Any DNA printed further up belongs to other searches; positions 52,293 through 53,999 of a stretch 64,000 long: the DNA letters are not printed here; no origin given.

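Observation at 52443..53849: One ORF fuses a [NiFe] small subunit to a ferredoxin and a shortened, degenerate [FeFe]-hydrogenase H-domain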

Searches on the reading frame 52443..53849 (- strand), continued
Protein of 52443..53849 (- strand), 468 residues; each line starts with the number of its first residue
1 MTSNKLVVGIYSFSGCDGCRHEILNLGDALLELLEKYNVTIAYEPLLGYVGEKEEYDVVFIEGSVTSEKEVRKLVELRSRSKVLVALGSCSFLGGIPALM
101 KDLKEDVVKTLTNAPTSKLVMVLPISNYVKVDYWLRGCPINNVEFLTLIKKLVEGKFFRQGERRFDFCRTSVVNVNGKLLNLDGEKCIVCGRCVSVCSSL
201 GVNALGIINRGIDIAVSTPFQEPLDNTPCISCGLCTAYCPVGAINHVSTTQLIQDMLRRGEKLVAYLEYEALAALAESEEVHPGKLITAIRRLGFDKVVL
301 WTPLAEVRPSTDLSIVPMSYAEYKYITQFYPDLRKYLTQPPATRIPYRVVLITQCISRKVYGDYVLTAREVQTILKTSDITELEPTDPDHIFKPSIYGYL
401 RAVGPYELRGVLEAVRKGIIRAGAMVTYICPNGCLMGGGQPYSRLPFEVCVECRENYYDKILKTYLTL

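Call 20: search_solved_structures(query=P0066, max_evalue=1e-20, show_alignments=4)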
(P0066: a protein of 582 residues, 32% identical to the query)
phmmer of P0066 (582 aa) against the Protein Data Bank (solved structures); distinct sequences matched with E-value up to 1e-20: 90 (the best 60 are shown).
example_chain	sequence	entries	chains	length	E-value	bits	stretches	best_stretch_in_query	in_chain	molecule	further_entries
7q4v_A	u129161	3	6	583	1.2e-244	816.5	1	1-577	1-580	Iron hydrogenase HydA1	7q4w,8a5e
8a6t_A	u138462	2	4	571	8.2e-185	619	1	1-578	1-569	Electron bifurcating hydrogenase subunit HydA1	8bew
9rj9_A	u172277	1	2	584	1.4e-170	572.1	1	6-576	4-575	Iron hydrogenase 1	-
4xdd_A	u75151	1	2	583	3.8e-170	570.6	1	6-576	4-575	Iron hydrogenase 1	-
4xdc_A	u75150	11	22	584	3.8e-170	570.6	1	6-576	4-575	Iron hydrogenase 1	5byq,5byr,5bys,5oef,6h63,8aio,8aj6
6gm8_A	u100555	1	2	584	9.1e-170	569.4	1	6-576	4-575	Iron hydrogenase 1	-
6gm0_A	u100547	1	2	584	9.1e-170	569.4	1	6-576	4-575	Iron hydrogenase 1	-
6gm2_A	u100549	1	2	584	9.7e-170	569.3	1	6-576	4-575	Iron hydrogenase 1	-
6yf4_A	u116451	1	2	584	9.7e-170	569.3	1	6-576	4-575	Iron hydrogenase 1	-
8cjy_A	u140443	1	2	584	1e-169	569.2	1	6-576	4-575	Iron hydrogenase 1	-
6gm4_A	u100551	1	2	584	1e-169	569.2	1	6-576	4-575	Iron hydrogenase 1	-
1c4a_A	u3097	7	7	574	1.2e-169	568.9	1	6-575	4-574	PROTEIN (FE-ONLY HYDROGENASE) | PROTEIN (PERIPLASMIC HYDROGENASE 1) | Iron hydrogenase 1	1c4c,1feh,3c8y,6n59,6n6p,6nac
9rjo_A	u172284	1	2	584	1.3e-169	568.8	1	6-576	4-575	Iron hydrogenase 1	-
6gm1_A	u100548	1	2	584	2.6e-169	567.9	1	6-576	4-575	Iron hydrogenase 1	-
7qhf_A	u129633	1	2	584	2.6e-169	567.9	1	6-576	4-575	Iron hydrogenase 1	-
6glz_A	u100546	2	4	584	1.5e-168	565.3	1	6-576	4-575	Iron hydrogenase 1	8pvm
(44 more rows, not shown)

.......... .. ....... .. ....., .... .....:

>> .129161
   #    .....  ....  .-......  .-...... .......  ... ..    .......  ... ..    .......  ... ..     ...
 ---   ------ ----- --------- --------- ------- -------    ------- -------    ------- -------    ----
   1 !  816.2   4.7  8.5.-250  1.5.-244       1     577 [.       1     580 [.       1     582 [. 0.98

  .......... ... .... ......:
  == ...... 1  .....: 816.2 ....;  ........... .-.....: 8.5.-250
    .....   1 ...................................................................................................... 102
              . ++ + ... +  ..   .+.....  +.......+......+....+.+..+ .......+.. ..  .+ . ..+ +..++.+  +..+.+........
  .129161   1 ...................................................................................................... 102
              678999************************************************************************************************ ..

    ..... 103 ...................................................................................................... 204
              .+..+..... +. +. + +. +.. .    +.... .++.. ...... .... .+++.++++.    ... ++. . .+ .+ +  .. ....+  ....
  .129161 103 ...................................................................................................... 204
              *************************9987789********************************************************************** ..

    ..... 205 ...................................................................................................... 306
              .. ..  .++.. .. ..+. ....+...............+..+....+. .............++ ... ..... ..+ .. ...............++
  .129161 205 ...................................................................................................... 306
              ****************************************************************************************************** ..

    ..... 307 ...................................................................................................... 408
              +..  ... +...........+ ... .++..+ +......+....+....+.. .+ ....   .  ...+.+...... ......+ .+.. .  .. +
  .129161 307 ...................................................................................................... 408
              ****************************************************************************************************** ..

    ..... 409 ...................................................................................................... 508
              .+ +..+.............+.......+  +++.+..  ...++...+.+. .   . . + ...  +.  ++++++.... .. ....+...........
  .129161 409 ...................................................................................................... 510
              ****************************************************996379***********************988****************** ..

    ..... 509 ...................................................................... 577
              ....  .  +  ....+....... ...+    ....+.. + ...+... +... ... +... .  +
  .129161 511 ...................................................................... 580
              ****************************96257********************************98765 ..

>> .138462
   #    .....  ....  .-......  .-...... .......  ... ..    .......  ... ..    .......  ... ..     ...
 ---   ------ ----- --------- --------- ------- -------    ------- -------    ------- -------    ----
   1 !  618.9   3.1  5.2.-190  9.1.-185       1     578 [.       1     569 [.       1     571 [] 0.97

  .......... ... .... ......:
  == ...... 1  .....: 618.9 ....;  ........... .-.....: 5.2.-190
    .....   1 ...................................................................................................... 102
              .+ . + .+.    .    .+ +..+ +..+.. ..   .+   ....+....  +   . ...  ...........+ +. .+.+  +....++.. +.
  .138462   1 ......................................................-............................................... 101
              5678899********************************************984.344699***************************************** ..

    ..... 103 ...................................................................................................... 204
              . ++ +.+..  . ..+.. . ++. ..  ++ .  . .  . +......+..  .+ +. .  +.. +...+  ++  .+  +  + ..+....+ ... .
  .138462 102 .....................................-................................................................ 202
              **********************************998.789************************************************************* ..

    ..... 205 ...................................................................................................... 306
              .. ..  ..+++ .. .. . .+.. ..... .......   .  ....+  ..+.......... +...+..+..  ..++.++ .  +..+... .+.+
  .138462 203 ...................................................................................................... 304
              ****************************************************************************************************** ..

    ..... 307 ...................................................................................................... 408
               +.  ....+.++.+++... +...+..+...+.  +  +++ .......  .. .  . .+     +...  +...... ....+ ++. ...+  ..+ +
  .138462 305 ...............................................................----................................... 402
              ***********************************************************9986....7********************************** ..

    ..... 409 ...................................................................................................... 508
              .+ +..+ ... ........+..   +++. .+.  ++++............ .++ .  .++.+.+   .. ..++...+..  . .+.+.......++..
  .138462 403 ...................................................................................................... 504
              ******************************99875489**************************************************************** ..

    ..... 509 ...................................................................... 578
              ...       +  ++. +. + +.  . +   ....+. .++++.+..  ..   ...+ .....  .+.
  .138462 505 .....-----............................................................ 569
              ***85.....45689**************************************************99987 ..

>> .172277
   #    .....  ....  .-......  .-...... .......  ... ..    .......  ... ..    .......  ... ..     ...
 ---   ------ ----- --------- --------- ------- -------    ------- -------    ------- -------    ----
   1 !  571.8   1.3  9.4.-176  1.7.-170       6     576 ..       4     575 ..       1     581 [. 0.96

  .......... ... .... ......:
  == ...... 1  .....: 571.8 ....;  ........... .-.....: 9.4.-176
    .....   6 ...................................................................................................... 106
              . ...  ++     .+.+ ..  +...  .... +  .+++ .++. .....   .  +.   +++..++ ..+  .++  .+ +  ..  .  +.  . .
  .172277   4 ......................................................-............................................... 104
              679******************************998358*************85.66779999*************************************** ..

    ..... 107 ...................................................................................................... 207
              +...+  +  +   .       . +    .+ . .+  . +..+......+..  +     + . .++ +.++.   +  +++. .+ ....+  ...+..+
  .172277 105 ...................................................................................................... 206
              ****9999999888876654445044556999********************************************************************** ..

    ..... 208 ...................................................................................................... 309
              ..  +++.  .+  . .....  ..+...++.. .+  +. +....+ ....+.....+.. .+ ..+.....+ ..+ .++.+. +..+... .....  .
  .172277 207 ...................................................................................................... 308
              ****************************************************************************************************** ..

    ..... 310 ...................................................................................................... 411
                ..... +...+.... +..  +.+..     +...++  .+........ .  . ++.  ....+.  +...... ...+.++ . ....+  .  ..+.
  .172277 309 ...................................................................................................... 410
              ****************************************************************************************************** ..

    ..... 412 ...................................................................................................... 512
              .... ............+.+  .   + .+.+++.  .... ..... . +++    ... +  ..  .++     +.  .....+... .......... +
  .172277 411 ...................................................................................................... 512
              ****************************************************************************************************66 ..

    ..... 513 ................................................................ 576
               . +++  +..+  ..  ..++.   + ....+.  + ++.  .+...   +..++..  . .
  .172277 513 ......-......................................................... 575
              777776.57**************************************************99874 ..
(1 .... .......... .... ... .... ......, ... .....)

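Call 23: find_encoding_contigs(protein=window:52443-53849:-, flank=10000, max_places=4)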
Protein window:52443-53849:- (468 aa): 23 contigs read that carry it; 4 places shown.
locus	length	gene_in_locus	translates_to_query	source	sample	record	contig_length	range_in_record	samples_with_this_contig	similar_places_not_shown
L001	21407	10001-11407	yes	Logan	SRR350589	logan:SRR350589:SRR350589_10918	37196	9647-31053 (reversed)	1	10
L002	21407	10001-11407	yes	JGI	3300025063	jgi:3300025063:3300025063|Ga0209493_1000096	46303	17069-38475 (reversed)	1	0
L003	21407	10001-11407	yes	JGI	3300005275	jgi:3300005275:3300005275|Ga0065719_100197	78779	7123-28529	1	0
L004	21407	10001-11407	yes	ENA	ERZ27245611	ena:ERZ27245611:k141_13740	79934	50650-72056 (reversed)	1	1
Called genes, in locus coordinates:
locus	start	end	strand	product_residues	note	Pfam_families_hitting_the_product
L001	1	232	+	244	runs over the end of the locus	PF09973:DUF2208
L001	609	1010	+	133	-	PF02041:Auxin_BP, PF16867:DMSP_lyase (weak), PF02311:AraC_binding (weak), PF07883:Cupin_2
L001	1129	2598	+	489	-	PF02386:TrkH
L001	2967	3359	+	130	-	-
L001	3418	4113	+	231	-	-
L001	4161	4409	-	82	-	-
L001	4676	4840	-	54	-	-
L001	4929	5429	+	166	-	PF09719:C_GCAxxG_C_C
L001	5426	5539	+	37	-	-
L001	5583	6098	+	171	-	PF01257:2Fe-2S_thioredx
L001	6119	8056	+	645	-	PF01512:Complex1_51K, PF10531:SLBB, PF10589:NADH_4Fe-4S, PF00037:Fer4, PF12797:Fer4_2 (weak), PF12837:Fer4_6 (weak), PF12838:Fer4_7, PF13187:Fer4_9, +1 more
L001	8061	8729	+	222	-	PF13510:Fer2_4, PF10588:NADH-G_4Fe-4S_3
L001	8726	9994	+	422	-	PF00374:NiFeSe_Hases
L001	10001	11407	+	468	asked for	PF00037:Fer4 (faint), PF13237:Fer4_10 (faint), PF01058:Oxidored_q6, PF25160:LdpA_Fe-S-bd (faint), PF12838:Fer4_7 (weak), PF14697:Fer4_21 (weak), PF02906:Fe_hyd_lg_C (faint)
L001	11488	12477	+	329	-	PF00676:E1_dh, PF02775:TPP_enzyme_C, PF13292:DXP_synthase_N (weak)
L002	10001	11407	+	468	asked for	PF00037:Fer4 (faint), PF13237:Fer4_10 (faint), PF01058:Oxidored_q6, PF25160:LdpA_Fe-S-bd (faint), PF12838:Fer4_7 (weak), PF14697:Fer4_21 (weak), PF02906:Fe_hyd_lg_C (faint)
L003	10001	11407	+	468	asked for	PF00037:Fer4 (faint), PF13237:Fer4_10 (faint), PF01058:Oxidored_q6, PF25160:LdpA_Fe-S-bd (faint), PF12838:Fer4_7 (weak), PF14697:Fer4_21 (weak), PF02906:Fe_hyd_lg_C (faint)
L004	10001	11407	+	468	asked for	PF00037:Fer4 (faint), PF13237:Fer4_10 (faint), PF01058:Oxidored_q6, PF25160:LdpA_Fe-S-bd (faint), PF12838:Fer4_7 (weak), PF14697:Fer4_21 (weak), PF02906:Fe_hyd_lg_C (faint)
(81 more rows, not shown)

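Call 26: find_related_loci(query=A2, collection=genome_contigs, flank=10000)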
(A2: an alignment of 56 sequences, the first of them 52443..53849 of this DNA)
Query A2 (468 aa) in genome_contigs; peptide patterns used: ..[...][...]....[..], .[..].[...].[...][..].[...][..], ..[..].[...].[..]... (x = any residue, [..] = any of these).
600 stretches matched a pattern (row limit reached: there are more); 449 encode a relative of the query (tblastn E <= 1e-3); the best 80 are kept; 80 distinct loci.
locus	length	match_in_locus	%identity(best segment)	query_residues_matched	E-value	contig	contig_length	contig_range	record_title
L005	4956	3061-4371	40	5-445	2e-94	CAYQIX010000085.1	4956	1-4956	MAG TPA_asm: uncultured Desulfurococcaceae archaeon isolate binchicken_co6_527 genome assembly, contig: NODE_23036_lengt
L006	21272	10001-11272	35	5-439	1e-71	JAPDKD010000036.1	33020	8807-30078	MAG: archaeon isolate S6B1_HD70 c_000000000421, whole genome shotgun sequence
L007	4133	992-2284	40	5-445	2e-77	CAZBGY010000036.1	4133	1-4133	MAG TPA_asm: uncultured Candidatus Bathyarchaeia archaeon isolate SRP104967_co1_99 genome assembly, contig: NODE_7008_le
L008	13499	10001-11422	27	1-440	1e-39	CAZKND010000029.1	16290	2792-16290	MAG TPA_asm: Candidatus Hadarchaeota archaeon isolate ERP127260_co1_6 genome assembly, contig: NODE_1547_length_16290_co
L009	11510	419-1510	27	183-465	1e-23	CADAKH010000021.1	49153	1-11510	MAG: Ruminococcaceae bacterium isolate RUG13376 genome assembly, contig: RUG13376_asm_21, whole genome shotgun sequence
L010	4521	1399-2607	27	149-443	2e-22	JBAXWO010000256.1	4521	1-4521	MAG: bacterium isolate ELA715 MAG715_256, whole genome shotgun sequence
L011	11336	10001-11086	27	105-421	2e-22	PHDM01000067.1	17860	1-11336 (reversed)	MAG: Bacteroidetes bacterium HGW-Bacteroidetes-17 08E140C01_z5_2013_Ig3399_v2_scaffold_2176, whole genome shotgun sequen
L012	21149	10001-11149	26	158-441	3e-22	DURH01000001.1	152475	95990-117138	MAG TPA_asm: Bacillota bacterium isolate AS08sgBPME_75 8210_AS08, whole genome shotgun sequence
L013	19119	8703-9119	37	183-320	4e-22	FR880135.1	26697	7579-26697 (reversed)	Clostridium sp. CAG:169 genomic scaffold, scf19, whole genome shotgun sequence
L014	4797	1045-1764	31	177-387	5e-22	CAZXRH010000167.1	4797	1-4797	MAG TPA_asm: uncultured Halanaerobiales bacterium isolate binchicken_co13_215 genome assembly, contig: NODE_30978_length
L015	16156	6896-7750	29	183-415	6e-22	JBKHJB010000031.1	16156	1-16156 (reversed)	MAG: Phycisphaerae bacterium isolate D4M11_13 NODE_1865_length_16156_cov_13.829327, whole genome shotgun sequence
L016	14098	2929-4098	25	162-441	5e-22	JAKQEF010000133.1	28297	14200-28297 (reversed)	MAG: Bacteroidota bacterium isolate USDE_maxbin.088_sub k141_450835, whole genome shotgun sequence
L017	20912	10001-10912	26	171-415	8e-22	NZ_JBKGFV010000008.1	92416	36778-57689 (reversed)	Fontibacillus sp. BL9 Contig8, whole genome shotgun sequence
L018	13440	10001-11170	27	162-441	8e-22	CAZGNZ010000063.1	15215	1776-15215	MAG TPA_asm: uncultured bacterium isolate SRP167671_co1_170 genome assembly, contig: NODE_4566_length_15215_cov_223.9519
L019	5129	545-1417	29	183-429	7e-22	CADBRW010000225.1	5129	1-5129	MAG: uncultured Lachnospiraceae bacterium isolate RUG14248 genome assembly, contig: RUG14248_asm_225, whole genome shotg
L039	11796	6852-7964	24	183-443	5e-20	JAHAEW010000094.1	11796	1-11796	MAG: Clostridiales bacterium isolate L3_058_000G1_dasL3_058_000G1_concoct_79_sub L3_058_000G1_scaffold_5690, whole genom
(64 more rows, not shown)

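Call 40: predict_structure(alignment_id=A2)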
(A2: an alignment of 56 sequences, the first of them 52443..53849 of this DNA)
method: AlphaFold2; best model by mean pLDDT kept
length: 468 residues; sequences in the alignment: 56
mean_pLDDT: 85.5   pTM: 0.66
mean pLDDT of the five models: 85.5, 85.0, 84.8, 84.6, 80.4
residues with pLDDT >= 90: 239; 70-90: 165; 50-70: 49; < 50: 15
segments of 3 or more residues with pLDDT < 50: 161-169
pLDDT, mean of each block of 10 residues (from residue 1): 75 81 86 90 88 92 84 94 86 63 58 53 79 76 84 75 38 85 80 87 81 73 91 90 90 96 96 97 97 97 87 93 96 94 76 94 93 93 96 89 96 97 95 93 85 94 82
secondary structure, 60 per line:
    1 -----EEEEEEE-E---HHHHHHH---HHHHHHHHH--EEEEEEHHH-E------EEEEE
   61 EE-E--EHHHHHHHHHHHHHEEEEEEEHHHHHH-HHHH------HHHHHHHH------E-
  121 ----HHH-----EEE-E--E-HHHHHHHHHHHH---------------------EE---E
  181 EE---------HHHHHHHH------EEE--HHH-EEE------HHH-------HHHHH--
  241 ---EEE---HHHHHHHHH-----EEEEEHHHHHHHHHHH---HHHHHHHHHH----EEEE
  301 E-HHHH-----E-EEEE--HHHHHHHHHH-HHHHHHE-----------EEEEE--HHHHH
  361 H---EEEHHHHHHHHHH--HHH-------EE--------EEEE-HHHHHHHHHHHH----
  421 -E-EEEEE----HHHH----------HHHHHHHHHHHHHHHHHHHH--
elements in order: E6-12 H18-24 H28-36 E39-44 E56-62 H68-80 E81-87 H88-93 H95-98 H105-112 E133-135 H142-153 E180-182 H192-199 E206-208 E215-217 H234-238 E244-246 H250-258 E264-268 H269-279 H283-292 E297-301 H303-306 E314-317 H320-329 H331-336 E349-353 H356-361 E365-367 H368-377 E400-403 H405-416 E424-428 H433-436 H447-466
